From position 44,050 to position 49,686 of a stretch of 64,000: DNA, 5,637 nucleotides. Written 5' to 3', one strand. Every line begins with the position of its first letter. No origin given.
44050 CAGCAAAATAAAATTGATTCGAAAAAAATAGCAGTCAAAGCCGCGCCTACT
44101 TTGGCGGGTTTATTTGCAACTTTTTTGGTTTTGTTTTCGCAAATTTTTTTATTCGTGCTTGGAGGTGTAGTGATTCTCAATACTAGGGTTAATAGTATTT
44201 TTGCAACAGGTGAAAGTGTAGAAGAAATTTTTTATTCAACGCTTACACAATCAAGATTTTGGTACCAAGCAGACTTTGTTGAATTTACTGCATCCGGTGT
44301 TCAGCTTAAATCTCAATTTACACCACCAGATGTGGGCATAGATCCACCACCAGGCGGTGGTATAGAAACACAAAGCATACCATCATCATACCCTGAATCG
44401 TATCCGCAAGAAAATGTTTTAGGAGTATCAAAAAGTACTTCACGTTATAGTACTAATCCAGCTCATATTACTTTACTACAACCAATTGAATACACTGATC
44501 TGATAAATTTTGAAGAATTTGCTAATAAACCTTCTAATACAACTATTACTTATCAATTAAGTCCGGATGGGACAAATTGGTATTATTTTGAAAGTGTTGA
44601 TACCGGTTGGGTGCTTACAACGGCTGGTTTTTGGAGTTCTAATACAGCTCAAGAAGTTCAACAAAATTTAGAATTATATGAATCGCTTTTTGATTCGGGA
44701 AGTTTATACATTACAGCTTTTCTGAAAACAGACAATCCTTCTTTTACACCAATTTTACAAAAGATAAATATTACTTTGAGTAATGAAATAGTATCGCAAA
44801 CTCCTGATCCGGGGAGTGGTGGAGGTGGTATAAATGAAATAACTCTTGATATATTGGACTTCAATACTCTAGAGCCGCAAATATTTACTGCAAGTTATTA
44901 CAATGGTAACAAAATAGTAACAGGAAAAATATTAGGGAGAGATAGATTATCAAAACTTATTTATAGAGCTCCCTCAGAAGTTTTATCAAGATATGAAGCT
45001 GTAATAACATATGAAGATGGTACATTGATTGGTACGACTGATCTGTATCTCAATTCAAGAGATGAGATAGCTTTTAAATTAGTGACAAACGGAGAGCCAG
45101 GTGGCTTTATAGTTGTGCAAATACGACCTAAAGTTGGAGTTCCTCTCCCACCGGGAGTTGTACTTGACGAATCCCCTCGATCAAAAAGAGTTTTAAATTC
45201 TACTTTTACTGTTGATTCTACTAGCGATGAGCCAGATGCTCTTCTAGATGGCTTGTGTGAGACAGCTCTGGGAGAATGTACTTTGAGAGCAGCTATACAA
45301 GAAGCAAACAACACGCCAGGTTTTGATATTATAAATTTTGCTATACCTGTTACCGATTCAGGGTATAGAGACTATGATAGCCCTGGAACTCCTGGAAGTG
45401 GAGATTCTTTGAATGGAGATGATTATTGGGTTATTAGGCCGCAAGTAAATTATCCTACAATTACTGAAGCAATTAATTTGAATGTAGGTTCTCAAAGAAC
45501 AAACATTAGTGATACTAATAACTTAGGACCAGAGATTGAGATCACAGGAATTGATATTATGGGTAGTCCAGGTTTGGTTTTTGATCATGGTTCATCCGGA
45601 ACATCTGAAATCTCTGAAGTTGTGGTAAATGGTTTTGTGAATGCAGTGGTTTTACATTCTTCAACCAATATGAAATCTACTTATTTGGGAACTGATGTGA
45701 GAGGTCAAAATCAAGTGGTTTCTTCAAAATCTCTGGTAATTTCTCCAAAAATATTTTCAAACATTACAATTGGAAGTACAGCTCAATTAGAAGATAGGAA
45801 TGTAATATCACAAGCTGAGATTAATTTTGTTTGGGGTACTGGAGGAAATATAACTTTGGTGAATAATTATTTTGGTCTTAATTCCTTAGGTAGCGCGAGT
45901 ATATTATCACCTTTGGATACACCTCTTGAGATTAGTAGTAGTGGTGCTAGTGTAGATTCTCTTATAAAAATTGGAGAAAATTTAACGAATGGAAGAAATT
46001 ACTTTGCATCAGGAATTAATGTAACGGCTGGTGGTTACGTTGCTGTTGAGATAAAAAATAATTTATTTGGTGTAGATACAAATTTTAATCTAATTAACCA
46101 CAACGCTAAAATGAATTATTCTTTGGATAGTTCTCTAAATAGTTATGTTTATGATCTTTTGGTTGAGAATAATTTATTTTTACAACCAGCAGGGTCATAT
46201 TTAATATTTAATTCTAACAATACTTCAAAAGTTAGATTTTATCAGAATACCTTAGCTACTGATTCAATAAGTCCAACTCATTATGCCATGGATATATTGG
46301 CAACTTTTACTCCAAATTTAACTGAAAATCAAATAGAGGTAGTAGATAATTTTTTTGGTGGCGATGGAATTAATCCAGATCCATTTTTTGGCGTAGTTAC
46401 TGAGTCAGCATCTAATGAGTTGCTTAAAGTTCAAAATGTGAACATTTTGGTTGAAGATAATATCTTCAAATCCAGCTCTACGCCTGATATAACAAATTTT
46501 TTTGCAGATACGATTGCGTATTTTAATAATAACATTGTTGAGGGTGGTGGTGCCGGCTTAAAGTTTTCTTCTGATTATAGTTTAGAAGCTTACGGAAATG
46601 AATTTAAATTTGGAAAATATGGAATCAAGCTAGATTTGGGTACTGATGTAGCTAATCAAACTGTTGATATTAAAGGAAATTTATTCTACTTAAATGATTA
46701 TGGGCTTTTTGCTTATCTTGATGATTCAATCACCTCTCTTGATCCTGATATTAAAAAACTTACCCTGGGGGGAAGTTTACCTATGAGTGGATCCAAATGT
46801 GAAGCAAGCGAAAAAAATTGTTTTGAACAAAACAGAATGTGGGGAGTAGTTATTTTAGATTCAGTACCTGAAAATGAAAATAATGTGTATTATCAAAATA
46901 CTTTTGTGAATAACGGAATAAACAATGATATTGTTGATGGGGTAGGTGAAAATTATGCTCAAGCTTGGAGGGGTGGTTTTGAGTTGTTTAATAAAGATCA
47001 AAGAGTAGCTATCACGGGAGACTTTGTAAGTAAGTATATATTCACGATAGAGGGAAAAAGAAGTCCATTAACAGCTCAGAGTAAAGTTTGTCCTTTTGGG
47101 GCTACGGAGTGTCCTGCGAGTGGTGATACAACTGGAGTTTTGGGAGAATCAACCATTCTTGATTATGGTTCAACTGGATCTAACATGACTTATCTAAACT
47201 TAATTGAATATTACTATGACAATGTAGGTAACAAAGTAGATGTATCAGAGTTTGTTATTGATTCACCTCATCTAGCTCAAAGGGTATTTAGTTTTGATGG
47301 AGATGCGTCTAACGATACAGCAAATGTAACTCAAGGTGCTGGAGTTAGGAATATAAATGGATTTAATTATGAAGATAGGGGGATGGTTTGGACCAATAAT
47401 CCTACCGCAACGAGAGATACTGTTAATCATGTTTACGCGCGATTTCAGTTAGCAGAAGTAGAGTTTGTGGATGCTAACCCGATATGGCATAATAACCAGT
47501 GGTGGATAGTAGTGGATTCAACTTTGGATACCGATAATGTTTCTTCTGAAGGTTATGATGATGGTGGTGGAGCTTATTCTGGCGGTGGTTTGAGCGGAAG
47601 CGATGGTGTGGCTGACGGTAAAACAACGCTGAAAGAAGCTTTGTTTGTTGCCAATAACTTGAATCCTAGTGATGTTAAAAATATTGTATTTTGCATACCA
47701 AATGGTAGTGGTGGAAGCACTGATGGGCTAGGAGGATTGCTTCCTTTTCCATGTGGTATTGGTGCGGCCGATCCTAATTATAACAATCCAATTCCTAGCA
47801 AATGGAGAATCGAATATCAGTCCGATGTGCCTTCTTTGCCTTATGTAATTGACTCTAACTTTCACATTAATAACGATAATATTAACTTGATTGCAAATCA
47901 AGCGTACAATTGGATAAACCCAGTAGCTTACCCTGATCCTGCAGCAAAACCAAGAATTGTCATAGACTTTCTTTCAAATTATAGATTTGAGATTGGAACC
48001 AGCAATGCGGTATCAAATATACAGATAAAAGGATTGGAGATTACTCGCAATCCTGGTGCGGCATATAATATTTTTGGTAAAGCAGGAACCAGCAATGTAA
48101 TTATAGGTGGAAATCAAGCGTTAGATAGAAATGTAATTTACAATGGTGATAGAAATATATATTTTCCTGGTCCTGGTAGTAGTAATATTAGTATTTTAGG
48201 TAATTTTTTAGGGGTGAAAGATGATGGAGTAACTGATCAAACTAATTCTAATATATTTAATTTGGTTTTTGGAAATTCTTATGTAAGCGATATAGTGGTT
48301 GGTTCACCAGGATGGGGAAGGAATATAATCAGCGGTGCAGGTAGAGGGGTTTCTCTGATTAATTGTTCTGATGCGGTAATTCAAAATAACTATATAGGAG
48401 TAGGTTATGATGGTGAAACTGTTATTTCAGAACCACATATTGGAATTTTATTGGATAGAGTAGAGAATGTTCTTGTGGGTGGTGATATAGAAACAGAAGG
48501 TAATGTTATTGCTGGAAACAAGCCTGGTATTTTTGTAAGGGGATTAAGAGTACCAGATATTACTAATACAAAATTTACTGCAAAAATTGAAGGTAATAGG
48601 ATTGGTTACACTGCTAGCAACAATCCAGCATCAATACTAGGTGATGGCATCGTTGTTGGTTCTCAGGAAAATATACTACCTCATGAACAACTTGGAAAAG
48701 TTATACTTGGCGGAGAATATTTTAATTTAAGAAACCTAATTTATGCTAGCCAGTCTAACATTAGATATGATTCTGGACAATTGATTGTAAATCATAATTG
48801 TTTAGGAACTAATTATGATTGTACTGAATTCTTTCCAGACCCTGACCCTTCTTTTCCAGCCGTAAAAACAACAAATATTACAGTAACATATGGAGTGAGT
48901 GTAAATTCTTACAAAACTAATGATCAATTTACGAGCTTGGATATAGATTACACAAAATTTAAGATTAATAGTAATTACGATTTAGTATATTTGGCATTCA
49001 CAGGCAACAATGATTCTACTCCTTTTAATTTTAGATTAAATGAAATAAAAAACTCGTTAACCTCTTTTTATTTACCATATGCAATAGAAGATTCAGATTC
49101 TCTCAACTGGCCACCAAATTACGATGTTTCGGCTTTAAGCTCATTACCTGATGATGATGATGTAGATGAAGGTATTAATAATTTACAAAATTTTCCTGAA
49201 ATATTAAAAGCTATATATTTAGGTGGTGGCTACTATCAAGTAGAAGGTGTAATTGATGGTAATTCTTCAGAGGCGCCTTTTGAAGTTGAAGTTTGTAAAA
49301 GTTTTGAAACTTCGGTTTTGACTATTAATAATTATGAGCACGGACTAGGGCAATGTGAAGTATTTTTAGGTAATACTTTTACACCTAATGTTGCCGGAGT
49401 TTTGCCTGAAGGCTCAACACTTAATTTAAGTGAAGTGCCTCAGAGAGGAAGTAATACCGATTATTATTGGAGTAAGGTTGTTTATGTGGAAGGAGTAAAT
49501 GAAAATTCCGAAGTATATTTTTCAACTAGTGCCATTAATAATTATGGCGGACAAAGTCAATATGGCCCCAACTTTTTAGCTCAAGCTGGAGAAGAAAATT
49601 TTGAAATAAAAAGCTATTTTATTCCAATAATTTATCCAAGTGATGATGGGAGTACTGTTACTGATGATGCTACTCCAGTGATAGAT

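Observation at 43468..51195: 2575-aa giant envelope protein fused to an N-terminal receiver-like domain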

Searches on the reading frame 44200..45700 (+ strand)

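Call 29: search_protein_families(library=pfam, proteins=[window:44200-45700:+], max_evalue=1)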
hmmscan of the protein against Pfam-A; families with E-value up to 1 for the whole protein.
window:44200-45700:+ (500 aa): 0 families

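Call 30: search_protein_families(library=ncbifam, proteins=[window:44200-45700:+], max_evalue=1)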
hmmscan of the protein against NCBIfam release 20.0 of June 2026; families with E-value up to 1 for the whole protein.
window:44200-45700:+ (500 aa): 1 family
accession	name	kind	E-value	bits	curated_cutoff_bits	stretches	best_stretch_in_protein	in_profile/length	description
TIGR04214.1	CSLREA_Nterm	domain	8.6e-06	25.5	25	1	336-370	1-27/27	CSLREA domain-containing protein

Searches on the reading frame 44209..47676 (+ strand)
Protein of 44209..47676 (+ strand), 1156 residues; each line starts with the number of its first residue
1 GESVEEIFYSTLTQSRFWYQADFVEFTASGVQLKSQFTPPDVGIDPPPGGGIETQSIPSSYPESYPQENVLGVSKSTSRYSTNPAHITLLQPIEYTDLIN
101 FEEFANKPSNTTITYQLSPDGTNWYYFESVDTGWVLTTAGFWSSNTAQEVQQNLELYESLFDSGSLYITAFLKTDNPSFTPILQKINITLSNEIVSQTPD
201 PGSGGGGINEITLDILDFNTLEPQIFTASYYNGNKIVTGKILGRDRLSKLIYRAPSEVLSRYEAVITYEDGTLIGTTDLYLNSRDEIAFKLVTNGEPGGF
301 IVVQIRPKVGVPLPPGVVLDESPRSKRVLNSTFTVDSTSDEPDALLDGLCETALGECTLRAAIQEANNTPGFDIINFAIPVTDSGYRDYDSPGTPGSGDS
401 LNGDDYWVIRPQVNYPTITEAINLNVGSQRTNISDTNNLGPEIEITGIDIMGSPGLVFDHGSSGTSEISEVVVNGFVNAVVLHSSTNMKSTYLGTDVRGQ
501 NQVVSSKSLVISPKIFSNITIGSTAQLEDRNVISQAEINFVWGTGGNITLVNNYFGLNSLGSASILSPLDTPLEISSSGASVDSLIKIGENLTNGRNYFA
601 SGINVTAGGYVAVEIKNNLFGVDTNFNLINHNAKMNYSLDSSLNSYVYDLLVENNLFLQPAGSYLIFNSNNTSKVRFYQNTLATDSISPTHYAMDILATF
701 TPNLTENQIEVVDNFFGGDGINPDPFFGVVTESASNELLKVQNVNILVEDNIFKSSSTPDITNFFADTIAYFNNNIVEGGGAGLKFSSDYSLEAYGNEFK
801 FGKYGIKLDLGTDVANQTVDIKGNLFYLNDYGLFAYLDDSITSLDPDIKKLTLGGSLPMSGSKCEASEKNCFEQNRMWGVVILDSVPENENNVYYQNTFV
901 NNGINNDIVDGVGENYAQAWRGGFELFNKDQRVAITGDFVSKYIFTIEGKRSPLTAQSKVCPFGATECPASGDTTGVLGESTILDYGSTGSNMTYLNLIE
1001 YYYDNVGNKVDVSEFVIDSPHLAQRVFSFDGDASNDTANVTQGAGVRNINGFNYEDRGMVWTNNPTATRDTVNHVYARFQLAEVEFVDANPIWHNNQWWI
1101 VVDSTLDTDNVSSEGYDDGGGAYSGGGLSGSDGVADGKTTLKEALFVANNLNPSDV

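Call 80: predict_structure(alignment_id=A4)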
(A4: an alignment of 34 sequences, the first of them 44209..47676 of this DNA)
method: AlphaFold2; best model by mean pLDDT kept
length: 1156 residues; sequences in the alignment: 34
mean_pLDDT: 78.9   pTM: 0.69
mean pLDDT of the five models: 78.9, 78.5, 77.6, 77.3, 74.9
residues with pLDDT >= 90: 470; 70-90: 379; 50-70: 164; < 50: 143
segments of 3 or more residues with pLDDT < 50: 40-75, 194-206, 643-649, 661-664, 733-802
pLDDT, mean of each block of 10 residues (from residue 1): 65 77 91 79 37 31 32 56 93 86 92 95 90 89 96 90 87 94 91 42 52 87 95 95 87 86 95 96 91 93 94 73 92 97 96 94 95 95 95 92 94 97 96 88 96 94 92 97 95 96 92 87 86 91 83 95 86 82 82 86 76 84 80 56 46 49 47 74 63 67 70 78 65 44 33 37 45 37 32 29 60 70 83 63 61 91 88 83 89 92 63 79 89 66 60 78 80 81 77 76 89 87 90 72 74 84 88 84 92 88 94 92 93 93 94 61
secondary structure, 60 per line:
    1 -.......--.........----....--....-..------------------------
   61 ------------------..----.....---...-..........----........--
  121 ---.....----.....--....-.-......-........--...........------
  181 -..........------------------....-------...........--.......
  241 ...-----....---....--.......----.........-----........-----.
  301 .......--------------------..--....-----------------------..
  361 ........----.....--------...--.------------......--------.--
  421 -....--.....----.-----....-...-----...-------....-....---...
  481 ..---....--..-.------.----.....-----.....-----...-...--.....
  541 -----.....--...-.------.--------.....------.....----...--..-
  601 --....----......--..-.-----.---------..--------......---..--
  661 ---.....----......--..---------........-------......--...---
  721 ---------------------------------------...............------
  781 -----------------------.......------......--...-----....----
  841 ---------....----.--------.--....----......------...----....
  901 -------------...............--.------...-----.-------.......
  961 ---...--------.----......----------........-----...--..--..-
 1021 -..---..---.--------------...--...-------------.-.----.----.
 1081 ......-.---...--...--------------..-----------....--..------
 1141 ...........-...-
elements in order (helices of 4 or more, strands of 3 or more residues): E2-8 H11-16 E17-19 E24-27 E30-33 E85-89 E93-95 E97-106 E111-118 E124-128 E133-137 H140-143 H147-152 H154-161 E164-174 E182-191 E210-213 E221-231 E234-243 E249-252 H256-259 E262-268 E273-281 E287-294 E300-307 E332-335 H359-368 E373-377 E386-388 E404-409 E422-425 H428-432 E443-446 E456-458 E466-469 E471-474 E478-482 E486-489 E507-511 E517-521 E531-533 E536-540 E546-550 E553-555 E573-577 E584-588 E603-606 E611-616 E648-653 E664-668 E673-678 E692-699 E707-712 E715-717 H760-774 E804-810 E817-822 E825-827 E833-836 E850-853 E870-873 E878-883 E897-900 E914-928 E938-940 E954-960 E980-985 E996-1003 E1009-1011 E1047-1049 E1052-1054 E1080-1086 E1092-1094 E1097-1099 E1127-1130 H1141-1151

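Call 82: fold_search(model_id=the predicted structure, library=pdb)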
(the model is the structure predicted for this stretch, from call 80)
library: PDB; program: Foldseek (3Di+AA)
matches with E <= 10: 1622; with E <= 0.001: 0
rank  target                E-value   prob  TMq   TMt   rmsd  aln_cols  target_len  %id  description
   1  5z1b_C                1.2e-03  0.75  0.09  0.14  18.7       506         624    7  Structure of Bifidobacterium dentium beta-glucuronidase complexed with coumarin-3-O-glucuronide (released 2018-12-12)
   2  3gdb                  1.6e-03  0.95  0.06  0.10  16.6       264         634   11  Crystal structure of Spr0440 glycoside hydrolase domain, Endo-D from Streptococcus pneumoniae R6 (released 2009-03-17)
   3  2c9a_A                2.5e-03  0.99  0.07  0.26  14.5       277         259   10  Crystal structure of the MAM-Ig module of receptor protein tyrosine phosphatase mu (released 2006-01-19)
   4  5z1b_B                3.5e-03  0.57  0.08  0.13  19.5       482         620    7  Structure of Bifidobacterium dentium beta-glucuronidase complexed with coumarin-3-O-glucuronide (released 2018-12-12)
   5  5z1b_D                3.5e-03  0.44  0.09  0.14  18.4       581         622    7  Structure of Bifidobacterium dentium beta-glucuronidase complexed with coumarin-3-O-glucuronide (released 2018-12-12)
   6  9npe_F                4.2e-03  0.47  0.07  0.10  19.1       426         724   10  Crystal structure of the inactive conformation of a glycoside hydrolase (CapGH2b) from the GH2 family in the space gro (released 2025-11-12)
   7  6ld0_A                4.4e-03  0.57  0.08  0.14  19.1       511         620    7  Structure of Bifidobacterium dentium beta-glucuronidase complexed with C6-hexyl uronic isofagomine (released 2021-01-27)
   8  9npe_E                5.3e-03  0.54  0.09  0.13  18.3       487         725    9  Crystal structure of the inactive conformation of a glycoside hydrolase (CapGH2b) from the GH2 family in the space gro (released 2025-11-12)
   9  5z1b_A                5.9e-03  0.41  0.10  0.15  18.4       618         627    7  Structure of Bifidobacterium dentium beta-glucuronidase complexed with coumarin-3-O-glucuronide (released 2018-12-12)
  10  3bik_A                6.2e-03  0.87  0.06  0.27  17.4       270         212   11  Crystal Structure of the PD-1/PD-L1 Complex (released 2008-02-26)
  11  9npf_E                6.8e-03  0.47  0.08  0.12  19.2       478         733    9  Crystal structure of the inactive conformation of a glycoside hydrolase (CapGH2b) from the GH2 family in the space gro (released 2025-11-12)
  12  5grj_A                8.2e-03  0.72  0.06  0.25  16.4       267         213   10  Crystal structure of human PD-L1 with monoclonal antibody avelumab (released 2016-11-02)
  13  8aif_A                8.6e-03  0.99  0.06  0.40   7.5       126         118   13  TapA acts as specific chaperone in TasA non-amyloid filament formation (released 2023-04-12)
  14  9npe_C                9.4e-03  0.47  0.07  0.10  18.0       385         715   10  Crystal structure of the inactive conformation of a glycoside hydrolase (CapGH2b) from the GH2 family in the space gro (released 2025-11-12)
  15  6hqc                  9.9e-03  0.99  0.06  0.39   7.3       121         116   12  Structural investigation of the TasA anchoring protein TapA from Bacillus subtilis (released 2019-10-09)
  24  6qay_MODEL_1_A        1.8e-02  0.99  0.07  0.42   6.8       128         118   12  Structural investigation of the TasA anchoring protein TapA from Bacillus subtilis (released 2020-01-29)
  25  6pv9_A                1.8e-02  0.87  0.07  0.30  15.3       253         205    8  Human PD-L1 bound to a macrocyclic peptide which blocks the PD-1/PD-L1 interaction (released 2020-01-01)
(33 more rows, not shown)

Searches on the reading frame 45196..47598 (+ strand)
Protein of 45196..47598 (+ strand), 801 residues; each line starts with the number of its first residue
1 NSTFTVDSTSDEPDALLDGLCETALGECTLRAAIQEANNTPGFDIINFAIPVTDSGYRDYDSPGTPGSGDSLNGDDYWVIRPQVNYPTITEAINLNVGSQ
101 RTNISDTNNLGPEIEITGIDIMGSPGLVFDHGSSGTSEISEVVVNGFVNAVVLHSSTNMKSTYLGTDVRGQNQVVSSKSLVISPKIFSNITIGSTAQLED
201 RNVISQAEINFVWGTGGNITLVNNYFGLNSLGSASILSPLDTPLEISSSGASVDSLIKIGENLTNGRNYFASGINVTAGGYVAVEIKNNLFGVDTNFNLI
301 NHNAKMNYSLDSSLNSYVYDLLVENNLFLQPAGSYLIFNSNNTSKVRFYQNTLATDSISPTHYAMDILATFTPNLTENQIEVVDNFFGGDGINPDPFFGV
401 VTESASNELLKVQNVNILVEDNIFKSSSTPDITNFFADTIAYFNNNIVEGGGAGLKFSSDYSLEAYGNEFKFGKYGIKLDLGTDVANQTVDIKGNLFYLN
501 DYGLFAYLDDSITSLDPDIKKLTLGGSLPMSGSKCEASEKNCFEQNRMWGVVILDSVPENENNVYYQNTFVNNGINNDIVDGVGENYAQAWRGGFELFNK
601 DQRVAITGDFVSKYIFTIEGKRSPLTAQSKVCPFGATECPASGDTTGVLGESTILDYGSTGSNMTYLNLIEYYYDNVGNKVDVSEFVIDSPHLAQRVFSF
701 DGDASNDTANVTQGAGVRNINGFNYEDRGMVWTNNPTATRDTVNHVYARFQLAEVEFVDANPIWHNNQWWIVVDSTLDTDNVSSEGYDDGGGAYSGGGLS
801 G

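Call 93: search_solved_structures(query=window:45196-47598:+, max_evalue=1)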
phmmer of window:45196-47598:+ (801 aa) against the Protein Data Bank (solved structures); distinct sequences matched with E-value up to 1: 0.

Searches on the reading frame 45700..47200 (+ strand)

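Call 29: search_protein_families(library=pfam, proteins=[window:45700-47200:+], max_evalue=1)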
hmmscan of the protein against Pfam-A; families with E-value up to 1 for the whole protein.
window:45700-47200:+ (500 aa): 1 family
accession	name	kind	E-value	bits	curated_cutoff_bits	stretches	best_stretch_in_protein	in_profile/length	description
PF18106.7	Rol_Rep_N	-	0.11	13.2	23.7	1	316-382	18-86/91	Rolling Circle replication initiation protein N-terminal domain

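Call 30: search_protein_families(library=ncbifam, proteins=[window:45700-47200:+], max_evalue=1)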
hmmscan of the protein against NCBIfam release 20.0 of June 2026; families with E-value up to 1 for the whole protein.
window:45700-47200:+ (500 aa): 4 families
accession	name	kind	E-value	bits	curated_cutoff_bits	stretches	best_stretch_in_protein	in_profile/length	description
TIGR03385.1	CoA_CoA_reduc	equivalog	0.0075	15.1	578.8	1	105-162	151-209/439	CoA-disulfide reductase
NF007315.1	PRK09801.1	equivalog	0.0076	15.3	398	1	86-173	95-181/301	L-tartrate utilization transcriptional activator TtdR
NF010037.0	PRK13512.1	equivalog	0.014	14.3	394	1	106-159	151-204/438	CoA-disulfide reductase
NF004776.0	PRK06116.1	equivalog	0.089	11.8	480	1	106-164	170-228/450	glutathione-disulfide reductase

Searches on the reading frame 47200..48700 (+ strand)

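Call 29: search_protein_families(library=pfam, proteins=[window:47200-48700:+], max_evalue=1)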
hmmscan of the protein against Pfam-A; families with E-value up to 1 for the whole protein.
window:47200-48700:+ (500 aa): 0 families

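Call 30: search_protein_families(library=ncbifam, proteins=[window:47200-48700:+], max_evalue=1)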
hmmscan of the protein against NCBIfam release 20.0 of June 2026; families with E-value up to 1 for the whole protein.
window:47200-48700:+ (500 aa): 1 family
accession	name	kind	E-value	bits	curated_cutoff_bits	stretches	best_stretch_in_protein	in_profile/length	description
NF040747.1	reduct_C_alpha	equivalog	0.093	11.7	350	1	352-417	99-162/380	glycine/sarcosine/betaine reductase complex component C subunit alpha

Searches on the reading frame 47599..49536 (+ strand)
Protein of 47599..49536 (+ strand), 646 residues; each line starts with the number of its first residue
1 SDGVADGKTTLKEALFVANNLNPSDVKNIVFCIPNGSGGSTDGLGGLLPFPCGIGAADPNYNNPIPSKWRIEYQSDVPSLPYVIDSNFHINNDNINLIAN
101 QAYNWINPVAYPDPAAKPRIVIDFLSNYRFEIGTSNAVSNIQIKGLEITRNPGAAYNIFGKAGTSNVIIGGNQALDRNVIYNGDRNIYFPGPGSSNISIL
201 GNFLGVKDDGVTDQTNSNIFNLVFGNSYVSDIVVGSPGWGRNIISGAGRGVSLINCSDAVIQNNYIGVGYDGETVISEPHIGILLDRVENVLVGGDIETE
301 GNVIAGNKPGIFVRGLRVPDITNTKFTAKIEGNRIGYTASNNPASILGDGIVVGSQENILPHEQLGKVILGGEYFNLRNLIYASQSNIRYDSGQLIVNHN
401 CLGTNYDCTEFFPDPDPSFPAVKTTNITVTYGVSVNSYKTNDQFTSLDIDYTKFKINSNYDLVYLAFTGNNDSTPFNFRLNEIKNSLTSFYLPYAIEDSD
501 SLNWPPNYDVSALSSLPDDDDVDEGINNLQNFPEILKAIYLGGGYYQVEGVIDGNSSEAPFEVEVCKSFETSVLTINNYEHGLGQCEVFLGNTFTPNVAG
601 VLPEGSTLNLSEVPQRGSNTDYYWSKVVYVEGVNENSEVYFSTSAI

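Call 92: search_solved_structures(query=window:47599-49536:+, max_evalue=1)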
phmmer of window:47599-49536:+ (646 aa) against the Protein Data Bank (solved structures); distinct sequences matched with E-value up to 1: 1.
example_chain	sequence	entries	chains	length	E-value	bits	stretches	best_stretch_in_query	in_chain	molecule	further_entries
26bh_D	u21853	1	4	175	0.21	13.4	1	417-483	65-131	the Mrr domain from Kordia jejudonensis Mrr-APAZ pAgo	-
